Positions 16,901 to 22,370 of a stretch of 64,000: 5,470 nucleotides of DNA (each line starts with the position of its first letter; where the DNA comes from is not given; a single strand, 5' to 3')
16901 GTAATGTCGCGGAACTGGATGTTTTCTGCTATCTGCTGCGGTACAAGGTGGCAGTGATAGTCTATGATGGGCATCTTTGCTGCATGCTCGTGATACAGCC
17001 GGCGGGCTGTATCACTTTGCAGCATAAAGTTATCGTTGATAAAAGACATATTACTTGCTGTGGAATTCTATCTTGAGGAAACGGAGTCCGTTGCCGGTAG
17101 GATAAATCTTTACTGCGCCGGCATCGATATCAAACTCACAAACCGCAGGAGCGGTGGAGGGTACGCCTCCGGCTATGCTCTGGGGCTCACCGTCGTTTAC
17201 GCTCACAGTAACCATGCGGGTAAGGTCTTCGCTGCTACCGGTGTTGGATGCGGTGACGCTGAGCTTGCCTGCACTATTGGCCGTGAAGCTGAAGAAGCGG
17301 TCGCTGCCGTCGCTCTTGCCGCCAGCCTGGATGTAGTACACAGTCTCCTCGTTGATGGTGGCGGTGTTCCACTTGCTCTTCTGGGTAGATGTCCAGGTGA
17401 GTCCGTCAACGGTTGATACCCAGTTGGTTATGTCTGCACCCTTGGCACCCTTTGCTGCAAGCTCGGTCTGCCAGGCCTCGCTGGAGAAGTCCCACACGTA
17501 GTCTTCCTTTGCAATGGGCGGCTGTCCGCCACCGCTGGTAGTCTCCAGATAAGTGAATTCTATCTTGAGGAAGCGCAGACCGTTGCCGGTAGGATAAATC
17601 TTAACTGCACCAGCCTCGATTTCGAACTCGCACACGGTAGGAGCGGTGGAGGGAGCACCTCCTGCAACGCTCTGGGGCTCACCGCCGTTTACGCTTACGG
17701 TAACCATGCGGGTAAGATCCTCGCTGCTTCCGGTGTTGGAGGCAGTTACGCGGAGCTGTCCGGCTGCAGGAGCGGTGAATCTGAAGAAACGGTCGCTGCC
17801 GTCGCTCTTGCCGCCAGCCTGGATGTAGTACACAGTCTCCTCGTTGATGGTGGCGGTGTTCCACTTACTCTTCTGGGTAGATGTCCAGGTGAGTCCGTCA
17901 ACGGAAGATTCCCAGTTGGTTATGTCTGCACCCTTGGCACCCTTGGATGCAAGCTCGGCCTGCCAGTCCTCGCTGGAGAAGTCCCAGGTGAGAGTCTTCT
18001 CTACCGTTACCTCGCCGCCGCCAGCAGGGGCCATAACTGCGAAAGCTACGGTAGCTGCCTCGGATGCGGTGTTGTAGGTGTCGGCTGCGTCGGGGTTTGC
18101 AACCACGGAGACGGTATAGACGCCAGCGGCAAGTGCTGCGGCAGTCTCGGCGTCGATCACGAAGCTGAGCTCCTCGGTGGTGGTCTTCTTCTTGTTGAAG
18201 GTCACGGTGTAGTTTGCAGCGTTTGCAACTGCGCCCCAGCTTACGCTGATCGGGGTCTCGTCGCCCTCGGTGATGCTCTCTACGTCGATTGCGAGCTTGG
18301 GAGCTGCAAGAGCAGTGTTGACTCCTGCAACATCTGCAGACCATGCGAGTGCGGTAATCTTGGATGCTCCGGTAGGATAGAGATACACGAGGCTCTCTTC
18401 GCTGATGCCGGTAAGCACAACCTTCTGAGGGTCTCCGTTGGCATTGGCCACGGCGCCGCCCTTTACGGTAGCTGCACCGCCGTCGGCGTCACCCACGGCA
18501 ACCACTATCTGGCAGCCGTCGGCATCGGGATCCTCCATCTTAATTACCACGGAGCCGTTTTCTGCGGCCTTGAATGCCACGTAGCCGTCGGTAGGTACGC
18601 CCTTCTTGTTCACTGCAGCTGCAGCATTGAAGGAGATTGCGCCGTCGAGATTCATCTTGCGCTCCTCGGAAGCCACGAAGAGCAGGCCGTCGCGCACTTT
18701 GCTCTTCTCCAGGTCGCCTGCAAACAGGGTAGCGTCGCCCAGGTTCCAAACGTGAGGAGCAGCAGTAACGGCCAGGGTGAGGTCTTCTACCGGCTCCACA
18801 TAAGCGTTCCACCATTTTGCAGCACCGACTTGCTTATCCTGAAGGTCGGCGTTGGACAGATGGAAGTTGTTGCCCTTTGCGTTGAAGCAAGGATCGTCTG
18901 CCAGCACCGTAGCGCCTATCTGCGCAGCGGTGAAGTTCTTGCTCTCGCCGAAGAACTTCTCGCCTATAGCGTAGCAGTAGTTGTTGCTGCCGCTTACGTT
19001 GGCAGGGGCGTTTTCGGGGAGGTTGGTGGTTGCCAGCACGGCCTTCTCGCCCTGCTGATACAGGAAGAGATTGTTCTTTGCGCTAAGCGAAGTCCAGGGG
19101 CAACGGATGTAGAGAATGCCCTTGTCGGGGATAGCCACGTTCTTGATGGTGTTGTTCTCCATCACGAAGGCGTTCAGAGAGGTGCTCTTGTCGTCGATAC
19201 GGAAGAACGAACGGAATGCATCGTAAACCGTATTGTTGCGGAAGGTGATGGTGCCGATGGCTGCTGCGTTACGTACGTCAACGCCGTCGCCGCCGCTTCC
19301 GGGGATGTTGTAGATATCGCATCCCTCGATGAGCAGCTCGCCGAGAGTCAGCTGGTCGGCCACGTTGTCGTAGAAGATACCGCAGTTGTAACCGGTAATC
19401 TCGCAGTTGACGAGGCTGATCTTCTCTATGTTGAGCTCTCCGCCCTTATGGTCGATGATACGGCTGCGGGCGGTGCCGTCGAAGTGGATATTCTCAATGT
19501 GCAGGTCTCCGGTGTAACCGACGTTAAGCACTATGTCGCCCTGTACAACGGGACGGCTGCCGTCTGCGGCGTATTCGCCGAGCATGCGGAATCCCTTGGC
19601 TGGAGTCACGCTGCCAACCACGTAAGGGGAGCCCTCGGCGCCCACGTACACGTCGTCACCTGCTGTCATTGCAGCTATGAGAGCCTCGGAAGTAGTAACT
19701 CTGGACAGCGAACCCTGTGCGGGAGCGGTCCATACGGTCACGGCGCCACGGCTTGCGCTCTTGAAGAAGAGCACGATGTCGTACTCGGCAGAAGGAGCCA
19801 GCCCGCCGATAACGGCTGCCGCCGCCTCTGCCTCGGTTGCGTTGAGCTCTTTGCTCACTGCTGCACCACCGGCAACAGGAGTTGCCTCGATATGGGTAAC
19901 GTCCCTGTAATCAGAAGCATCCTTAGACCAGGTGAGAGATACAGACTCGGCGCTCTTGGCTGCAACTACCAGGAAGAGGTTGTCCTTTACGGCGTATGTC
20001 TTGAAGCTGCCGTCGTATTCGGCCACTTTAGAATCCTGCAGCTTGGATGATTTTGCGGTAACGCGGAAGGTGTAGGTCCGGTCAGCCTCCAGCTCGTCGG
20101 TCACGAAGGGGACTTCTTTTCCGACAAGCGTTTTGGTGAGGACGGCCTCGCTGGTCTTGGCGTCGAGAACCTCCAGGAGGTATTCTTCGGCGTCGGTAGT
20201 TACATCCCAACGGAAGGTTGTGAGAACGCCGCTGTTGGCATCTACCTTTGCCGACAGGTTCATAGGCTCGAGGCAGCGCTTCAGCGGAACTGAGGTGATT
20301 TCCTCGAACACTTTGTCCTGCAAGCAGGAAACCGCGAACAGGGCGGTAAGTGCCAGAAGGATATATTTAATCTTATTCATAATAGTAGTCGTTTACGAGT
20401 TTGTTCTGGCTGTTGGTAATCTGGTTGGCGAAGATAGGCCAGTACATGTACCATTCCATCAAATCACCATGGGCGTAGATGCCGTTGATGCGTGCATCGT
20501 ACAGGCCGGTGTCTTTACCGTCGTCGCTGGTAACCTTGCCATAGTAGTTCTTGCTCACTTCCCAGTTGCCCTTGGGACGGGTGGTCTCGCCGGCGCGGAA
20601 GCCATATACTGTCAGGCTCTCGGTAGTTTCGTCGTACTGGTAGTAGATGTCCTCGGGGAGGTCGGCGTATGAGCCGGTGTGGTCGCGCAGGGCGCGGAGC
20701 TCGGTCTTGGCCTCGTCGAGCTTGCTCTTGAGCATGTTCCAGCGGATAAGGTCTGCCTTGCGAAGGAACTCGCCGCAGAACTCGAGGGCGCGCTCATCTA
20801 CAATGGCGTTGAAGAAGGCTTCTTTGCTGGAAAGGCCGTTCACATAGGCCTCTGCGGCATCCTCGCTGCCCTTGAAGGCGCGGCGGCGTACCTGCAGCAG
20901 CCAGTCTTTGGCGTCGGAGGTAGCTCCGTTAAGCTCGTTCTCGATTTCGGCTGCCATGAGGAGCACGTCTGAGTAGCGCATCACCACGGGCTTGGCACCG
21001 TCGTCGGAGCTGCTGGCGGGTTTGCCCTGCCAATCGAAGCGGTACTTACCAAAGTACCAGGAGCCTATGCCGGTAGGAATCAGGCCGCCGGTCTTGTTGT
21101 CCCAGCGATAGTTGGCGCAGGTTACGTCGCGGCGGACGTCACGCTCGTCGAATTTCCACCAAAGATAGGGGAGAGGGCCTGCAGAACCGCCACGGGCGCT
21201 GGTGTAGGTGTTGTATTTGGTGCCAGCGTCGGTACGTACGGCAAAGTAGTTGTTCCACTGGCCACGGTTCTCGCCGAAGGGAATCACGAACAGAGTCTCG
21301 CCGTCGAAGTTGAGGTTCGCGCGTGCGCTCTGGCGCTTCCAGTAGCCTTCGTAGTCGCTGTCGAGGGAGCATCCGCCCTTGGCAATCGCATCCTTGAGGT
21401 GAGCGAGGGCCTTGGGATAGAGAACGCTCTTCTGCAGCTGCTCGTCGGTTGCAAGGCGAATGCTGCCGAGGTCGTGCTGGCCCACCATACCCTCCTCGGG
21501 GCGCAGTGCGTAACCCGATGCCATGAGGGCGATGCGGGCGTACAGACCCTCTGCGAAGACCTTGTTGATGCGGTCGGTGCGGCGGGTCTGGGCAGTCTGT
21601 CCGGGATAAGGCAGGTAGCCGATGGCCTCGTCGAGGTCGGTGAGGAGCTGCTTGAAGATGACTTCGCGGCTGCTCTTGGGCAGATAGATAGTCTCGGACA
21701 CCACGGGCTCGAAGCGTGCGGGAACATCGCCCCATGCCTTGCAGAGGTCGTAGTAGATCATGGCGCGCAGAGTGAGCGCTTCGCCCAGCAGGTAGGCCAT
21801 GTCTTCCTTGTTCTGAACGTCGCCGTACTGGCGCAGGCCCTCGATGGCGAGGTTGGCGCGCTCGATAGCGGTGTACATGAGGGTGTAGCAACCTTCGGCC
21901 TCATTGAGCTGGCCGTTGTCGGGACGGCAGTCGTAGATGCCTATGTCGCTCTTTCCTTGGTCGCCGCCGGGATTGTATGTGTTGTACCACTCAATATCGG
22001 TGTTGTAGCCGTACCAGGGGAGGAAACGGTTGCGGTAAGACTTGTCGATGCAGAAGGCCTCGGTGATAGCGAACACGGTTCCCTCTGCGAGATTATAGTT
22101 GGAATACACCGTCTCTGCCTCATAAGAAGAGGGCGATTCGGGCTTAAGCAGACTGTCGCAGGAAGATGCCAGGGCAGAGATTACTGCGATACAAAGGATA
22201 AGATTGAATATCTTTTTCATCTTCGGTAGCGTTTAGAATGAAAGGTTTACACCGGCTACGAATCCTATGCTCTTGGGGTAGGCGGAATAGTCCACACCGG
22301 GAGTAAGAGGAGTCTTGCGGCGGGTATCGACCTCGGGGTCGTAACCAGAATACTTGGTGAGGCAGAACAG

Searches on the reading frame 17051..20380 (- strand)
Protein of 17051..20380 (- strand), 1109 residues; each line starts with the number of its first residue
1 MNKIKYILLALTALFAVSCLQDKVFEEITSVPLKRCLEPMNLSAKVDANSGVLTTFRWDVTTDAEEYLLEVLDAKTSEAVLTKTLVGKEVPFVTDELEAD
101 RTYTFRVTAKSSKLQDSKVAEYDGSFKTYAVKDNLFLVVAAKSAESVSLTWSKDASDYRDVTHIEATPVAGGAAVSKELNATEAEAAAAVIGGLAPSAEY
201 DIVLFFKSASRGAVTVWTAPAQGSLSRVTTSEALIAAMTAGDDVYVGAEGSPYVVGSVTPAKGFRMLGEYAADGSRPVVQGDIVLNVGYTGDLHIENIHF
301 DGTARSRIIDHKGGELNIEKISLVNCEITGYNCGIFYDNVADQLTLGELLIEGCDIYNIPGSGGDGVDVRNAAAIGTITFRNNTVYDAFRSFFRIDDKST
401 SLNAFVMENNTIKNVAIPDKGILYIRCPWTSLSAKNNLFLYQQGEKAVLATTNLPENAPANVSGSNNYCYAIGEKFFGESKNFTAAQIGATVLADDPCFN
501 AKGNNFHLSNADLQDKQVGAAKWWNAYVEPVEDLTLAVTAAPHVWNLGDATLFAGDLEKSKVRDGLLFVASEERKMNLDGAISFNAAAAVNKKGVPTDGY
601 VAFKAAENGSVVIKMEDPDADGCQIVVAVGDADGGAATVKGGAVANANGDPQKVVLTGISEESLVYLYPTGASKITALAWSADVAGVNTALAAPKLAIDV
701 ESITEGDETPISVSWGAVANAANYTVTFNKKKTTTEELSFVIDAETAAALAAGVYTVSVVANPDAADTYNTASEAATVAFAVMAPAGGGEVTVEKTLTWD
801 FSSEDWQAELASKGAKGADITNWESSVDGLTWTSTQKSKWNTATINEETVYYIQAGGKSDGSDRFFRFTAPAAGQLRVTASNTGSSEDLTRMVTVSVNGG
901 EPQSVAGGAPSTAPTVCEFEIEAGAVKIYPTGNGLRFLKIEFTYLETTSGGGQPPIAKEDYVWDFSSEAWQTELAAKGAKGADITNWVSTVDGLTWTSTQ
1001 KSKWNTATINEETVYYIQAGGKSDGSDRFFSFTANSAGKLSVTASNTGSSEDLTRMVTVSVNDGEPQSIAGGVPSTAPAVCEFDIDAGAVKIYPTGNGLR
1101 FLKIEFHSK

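Call 39: search_protein_families(library=pfam, proteins=[window:17051-20380:-], max_evalue=0.001)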
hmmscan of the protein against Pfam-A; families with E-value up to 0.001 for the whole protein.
window:17051-20380:- (1109 aa): 4 families
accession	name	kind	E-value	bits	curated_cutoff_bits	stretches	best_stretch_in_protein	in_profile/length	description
PF16318.11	DUF4957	-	1.4e-14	54.6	30.8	1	287-387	38-141/142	Domain of unknown function (DUF4957)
PF00041.27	fn3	-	2.8e-07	31.1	25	0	39-113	3-72/84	Fibronectin type III domain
PF17161.10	DUF5123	-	4e-07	31.6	35.1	1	406-523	2-113/113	Domain of unknown function (DUF5123)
PF04151.21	PPC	-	0.00033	21.9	25.9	0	865-924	4-62/70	Bacterial pre-peptidase C-terminal domain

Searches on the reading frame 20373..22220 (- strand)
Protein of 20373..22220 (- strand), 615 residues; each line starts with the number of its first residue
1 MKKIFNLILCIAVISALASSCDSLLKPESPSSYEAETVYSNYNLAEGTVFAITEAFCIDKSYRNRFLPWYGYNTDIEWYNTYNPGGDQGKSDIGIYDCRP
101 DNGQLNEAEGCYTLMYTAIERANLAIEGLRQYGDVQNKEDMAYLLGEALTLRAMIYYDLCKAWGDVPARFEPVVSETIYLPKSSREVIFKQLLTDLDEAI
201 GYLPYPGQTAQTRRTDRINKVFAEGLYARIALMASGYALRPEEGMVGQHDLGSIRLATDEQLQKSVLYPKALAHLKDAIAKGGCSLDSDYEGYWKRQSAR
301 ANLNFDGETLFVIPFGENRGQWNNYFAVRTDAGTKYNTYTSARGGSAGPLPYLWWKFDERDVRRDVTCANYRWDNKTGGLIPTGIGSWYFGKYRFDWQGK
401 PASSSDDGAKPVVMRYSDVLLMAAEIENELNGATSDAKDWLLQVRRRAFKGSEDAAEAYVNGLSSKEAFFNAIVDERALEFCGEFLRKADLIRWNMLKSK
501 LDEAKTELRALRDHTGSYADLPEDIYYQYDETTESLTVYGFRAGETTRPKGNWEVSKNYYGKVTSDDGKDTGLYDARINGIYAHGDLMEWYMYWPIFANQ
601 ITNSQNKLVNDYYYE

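Call 39: search_protein_families(library=pfam, proteins=[window:20373-22220:-], max_evalue=0.001)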
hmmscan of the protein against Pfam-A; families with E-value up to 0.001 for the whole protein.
window:20373-22220:- (615 aa): 3 families
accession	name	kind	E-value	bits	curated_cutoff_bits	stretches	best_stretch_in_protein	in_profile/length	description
PF07980.17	SusD_RagB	-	8.9e-27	94.9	23.1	1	396-613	141-296/297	SusD family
PF14322.12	SusD-like_3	-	2.3e-14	54.5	27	1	106-232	72-191/191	Starch-binding associating with outer membrane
PF12771.13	SusD-like_2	-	8.9e-06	25.2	27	1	137-203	84-150/415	Starch-binding associating with outer membrane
